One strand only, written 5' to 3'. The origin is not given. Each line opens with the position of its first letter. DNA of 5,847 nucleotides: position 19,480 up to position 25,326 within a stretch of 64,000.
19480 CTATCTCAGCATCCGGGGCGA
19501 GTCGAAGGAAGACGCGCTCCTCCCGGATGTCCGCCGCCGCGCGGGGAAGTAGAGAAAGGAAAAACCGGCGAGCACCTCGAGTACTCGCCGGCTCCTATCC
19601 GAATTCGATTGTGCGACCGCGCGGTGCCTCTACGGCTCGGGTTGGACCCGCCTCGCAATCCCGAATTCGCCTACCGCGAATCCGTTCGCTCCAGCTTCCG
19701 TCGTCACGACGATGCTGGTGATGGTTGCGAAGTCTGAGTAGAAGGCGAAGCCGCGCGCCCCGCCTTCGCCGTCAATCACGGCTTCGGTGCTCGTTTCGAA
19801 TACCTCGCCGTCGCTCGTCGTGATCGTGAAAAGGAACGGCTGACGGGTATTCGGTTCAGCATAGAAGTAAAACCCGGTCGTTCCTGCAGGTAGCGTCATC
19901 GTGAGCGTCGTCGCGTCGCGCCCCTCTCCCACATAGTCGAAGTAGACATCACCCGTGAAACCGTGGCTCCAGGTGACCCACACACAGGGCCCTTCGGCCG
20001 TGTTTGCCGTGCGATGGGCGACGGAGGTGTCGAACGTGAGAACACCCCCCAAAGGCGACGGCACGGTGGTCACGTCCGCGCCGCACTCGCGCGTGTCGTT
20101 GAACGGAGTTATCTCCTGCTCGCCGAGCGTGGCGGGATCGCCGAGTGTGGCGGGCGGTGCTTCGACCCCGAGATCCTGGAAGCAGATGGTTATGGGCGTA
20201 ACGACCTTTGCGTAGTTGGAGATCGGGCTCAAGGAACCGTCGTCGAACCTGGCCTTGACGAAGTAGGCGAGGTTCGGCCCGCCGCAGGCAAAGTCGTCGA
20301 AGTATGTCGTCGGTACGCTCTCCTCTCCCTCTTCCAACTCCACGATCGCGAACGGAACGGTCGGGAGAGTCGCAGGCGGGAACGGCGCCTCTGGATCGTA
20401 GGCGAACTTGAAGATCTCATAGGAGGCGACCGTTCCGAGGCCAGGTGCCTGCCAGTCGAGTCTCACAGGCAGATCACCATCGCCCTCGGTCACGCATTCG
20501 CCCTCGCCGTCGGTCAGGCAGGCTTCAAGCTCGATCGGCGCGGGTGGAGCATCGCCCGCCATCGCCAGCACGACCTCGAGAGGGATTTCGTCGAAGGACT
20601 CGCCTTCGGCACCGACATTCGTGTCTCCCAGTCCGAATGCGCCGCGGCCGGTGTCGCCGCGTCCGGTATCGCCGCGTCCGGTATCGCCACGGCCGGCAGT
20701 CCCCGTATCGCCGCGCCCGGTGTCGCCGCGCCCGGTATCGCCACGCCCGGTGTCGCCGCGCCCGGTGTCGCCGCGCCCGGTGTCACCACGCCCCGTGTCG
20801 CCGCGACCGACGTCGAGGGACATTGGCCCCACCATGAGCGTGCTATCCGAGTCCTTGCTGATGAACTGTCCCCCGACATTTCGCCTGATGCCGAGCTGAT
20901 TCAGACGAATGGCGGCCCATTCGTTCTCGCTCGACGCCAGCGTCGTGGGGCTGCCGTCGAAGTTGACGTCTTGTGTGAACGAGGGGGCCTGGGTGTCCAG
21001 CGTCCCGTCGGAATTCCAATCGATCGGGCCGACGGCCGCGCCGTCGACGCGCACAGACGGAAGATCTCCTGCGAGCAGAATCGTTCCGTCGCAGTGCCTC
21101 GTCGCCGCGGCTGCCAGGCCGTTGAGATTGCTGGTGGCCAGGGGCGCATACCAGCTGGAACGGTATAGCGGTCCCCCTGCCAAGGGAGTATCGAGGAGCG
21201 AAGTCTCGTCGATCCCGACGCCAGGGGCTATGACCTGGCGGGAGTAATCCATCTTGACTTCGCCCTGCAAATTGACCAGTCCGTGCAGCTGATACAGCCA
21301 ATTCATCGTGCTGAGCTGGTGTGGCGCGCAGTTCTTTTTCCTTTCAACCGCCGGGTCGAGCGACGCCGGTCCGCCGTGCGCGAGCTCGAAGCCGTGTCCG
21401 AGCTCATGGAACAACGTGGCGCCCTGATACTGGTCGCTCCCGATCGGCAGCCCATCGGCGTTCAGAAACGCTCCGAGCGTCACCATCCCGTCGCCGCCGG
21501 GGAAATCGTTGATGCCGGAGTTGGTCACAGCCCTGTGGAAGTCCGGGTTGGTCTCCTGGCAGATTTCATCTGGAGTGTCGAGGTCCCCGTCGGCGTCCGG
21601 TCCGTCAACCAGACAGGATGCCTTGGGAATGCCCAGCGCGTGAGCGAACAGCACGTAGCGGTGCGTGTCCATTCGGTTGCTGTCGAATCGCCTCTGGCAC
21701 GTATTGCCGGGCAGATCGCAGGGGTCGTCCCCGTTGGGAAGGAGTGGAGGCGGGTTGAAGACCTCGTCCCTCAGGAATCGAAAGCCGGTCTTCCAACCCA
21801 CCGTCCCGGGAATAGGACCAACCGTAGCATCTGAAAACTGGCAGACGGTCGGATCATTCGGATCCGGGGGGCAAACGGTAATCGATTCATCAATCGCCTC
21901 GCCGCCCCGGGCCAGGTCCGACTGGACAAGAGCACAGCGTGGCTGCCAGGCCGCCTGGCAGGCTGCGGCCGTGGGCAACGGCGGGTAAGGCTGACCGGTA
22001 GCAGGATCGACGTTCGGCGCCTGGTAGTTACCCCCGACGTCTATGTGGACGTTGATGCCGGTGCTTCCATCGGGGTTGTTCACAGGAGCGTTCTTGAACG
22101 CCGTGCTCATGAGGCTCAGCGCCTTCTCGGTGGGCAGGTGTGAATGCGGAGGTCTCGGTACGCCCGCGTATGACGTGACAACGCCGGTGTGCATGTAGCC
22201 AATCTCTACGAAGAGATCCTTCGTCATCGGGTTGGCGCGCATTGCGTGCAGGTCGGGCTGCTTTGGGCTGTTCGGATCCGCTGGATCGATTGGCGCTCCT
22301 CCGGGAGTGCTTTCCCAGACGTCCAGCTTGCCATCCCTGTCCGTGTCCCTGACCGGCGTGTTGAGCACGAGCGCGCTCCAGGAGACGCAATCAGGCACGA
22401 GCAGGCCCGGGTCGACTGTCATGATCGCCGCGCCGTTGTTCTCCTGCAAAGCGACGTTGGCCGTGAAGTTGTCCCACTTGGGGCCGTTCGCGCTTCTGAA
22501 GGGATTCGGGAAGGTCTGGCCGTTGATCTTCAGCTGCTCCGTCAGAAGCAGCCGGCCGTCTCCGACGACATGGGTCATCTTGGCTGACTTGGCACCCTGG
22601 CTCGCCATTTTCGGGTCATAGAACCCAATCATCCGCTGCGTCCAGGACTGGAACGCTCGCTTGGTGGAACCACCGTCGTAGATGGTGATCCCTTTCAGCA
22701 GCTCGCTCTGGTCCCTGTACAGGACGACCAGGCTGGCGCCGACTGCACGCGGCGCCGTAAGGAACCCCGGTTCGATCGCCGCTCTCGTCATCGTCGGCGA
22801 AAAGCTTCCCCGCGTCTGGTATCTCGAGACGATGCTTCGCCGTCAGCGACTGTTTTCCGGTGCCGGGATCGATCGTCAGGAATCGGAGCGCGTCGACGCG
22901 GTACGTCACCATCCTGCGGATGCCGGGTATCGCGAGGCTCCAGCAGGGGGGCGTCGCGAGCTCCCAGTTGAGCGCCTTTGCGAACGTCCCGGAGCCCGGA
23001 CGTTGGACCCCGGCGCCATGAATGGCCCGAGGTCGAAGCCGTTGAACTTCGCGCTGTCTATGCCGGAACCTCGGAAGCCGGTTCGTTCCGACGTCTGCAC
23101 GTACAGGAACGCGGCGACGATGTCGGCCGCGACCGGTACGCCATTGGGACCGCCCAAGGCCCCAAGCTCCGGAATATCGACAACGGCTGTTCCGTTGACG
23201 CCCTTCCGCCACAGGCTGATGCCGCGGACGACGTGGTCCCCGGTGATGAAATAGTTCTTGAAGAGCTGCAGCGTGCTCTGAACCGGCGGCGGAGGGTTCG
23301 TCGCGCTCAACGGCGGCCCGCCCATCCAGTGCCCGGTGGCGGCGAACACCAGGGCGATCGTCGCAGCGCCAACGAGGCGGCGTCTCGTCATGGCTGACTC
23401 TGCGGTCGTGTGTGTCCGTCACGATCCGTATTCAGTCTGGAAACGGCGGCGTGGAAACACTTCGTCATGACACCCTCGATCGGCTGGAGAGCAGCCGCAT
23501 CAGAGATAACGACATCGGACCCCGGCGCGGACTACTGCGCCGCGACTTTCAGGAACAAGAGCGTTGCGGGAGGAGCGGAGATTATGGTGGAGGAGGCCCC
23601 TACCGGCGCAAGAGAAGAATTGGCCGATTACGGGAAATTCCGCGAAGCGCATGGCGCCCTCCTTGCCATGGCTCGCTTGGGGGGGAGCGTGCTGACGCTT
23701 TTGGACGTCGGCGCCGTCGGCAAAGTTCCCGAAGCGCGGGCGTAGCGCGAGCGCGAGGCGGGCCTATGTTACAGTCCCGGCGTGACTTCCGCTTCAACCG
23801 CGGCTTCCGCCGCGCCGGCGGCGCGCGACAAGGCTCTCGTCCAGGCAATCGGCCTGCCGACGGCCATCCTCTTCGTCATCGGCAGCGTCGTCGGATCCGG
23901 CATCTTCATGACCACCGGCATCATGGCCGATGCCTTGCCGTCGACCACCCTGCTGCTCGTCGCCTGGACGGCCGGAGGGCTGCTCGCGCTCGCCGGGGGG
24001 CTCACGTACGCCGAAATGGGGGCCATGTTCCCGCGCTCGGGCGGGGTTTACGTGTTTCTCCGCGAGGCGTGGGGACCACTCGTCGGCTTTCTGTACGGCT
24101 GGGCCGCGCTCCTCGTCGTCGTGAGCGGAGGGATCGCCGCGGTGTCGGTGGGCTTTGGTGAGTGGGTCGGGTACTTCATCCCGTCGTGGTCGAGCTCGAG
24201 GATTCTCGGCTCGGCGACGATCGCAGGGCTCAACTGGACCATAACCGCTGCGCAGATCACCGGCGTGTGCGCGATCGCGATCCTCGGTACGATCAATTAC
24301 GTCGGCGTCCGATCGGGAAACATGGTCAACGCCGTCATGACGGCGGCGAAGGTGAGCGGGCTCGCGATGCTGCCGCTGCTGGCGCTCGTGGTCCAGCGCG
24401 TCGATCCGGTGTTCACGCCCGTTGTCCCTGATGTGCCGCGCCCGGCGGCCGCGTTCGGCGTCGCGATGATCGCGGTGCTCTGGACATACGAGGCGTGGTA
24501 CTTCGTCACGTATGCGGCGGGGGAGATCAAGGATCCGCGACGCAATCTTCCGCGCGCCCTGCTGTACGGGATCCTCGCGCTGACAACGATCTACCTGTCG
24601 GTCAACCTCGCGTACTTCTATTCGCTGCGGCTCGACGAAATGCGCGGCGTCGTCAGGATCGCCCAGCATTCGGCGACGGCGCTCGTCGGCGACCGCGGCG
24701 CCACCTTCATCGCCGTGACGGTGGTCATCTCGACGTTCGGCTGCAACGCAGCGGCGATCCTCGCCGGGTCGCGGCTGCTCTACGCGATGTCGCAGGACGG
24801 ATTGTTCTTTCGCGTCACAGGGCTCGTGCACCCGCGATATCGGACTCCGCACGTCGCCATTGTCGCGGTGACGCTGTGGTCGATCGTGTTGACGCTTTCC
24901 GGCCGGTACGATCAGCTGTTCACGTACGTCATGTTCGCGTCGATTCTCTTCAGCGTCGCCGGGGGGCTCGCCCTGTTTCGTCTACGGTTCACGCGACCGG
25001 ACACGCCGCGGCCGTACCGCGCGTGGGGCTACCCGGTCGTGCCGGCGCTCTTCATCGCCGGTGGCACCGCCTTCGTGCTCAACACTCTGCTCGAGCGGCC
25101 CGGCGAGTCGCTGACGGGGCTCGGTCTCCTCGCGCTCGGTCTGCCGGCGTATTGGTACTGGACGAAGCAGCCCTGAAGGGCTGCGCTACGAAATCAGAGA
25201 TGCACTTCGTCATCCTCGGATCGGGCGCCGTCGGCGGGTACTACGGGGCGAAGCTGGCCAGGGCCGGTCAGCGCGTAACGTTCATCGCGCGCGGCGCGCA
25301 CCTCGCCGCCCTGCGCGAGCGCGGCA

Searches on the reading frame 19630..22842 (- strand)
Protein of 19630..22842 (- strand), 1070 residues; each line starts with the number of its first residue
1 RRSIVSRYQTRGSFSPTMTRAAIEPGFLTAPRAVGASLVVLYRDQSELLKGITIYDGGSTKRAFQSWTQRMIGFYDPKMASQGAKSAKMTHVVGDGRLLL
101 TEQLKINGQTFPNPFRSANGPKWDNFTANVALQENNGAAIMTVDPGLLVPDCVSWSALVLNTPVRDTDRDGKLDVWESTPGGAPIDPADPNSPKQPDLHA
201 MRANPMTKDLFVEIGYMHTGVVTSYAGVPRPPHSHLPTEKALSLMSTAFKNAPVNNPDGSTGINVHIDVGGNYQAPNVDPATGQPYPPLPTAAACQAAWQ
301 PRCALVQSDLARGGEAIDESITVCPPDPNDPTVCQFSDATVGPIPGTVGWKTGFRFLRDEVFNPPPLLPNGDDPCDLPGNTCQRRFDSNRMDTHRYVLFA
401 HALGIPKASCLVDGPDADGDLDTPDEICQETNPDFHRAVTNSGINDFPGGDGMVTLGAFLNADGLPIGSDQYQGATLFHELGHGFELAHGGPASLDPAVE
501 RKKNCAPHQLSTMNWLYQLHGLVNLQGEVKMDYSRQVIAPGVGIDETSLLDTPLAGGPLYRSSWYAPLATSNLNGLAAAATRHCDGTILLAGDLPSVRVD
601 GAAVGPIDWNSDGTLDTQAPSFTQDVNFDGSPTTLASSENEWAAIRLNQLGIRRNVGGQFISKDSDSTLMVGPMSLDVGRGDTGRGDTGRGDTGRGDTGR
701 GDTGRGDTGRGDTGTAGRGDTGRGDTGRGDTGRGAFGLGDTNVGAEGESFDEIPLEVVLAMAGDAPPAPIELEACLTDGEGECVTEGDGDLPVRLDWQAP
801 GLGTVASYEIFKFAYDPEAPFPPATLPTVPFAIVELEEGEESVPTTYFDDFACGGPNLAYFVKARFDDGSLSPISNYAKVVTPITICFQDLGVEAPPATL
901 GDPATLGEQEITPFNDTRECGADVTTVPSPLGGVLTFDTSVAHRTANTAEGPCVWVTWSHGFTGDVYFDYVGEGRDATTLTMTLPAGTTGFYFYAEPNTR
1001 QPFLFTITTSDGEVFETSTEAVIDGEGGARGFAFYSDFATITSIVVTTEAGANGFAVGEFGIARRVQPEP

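Call 11: search_protein_families(library=pfam, proteins=[window:19630-22842:-], max_evalue=0.001)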
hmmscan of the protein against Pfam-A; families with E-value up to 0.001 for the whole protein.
window:19630-22842:- (1070 aa): 0 families

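Call 50: search_protein_families(library=pfam, proteins=[window:19630-22842:-], max_evalue=0.01)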
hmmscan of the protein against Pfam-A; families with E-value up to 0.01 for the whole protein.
window:19630-22842:- (1070 aa): 1 family
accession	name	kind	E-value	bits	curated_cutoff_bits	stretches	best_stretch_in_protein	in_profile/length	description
PF01469.24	Pentapeptide_2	-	0.0063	16.8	26.4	1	679-714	4-39/40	Pentapeptide repeats (8 copies)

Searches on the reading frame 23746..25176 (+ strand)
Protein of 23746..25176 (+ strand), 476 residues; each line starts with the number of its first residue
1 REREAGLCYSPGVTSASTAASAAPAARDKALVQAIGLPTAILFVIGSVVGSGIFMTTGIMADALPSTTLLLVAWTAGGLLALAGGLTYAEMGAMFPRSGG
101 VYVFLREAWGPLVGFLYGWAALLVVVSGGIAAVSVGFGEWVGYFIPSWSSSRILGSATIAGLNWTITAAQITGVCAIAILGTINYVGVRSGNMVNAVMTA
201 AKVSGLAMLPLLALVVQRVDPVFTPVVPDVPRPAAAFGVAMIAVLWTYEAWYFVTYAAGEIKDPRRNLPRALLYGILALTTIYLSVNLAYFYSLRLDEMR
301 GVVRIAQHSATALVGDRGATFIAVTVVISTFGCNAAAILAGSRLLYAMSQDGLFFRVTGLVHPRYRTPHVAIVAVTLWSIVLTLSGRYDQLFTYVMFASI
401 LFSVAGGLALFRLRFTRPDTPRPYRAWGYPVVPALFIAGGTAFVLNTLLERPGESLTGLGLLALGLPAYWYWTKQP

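Call 33: search_protein_families(library=pfam, proteins=[window:23746-25176:+], max_evalue=0.001)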
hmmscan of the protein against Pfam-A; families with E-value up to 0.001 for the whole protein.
window:23746-25176:+ (476 aa): 2 families
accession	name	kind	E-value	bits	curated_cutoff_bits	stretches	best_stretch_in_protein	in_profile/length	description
PF13520.12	AA_permease_2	-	1.1e-52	179.9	27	1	35-439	1-395/427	Amino acid permease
PF00324.27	AA_permease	-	4.8e-21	75.4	24.6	1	41-395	3-355/470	Amino acid permease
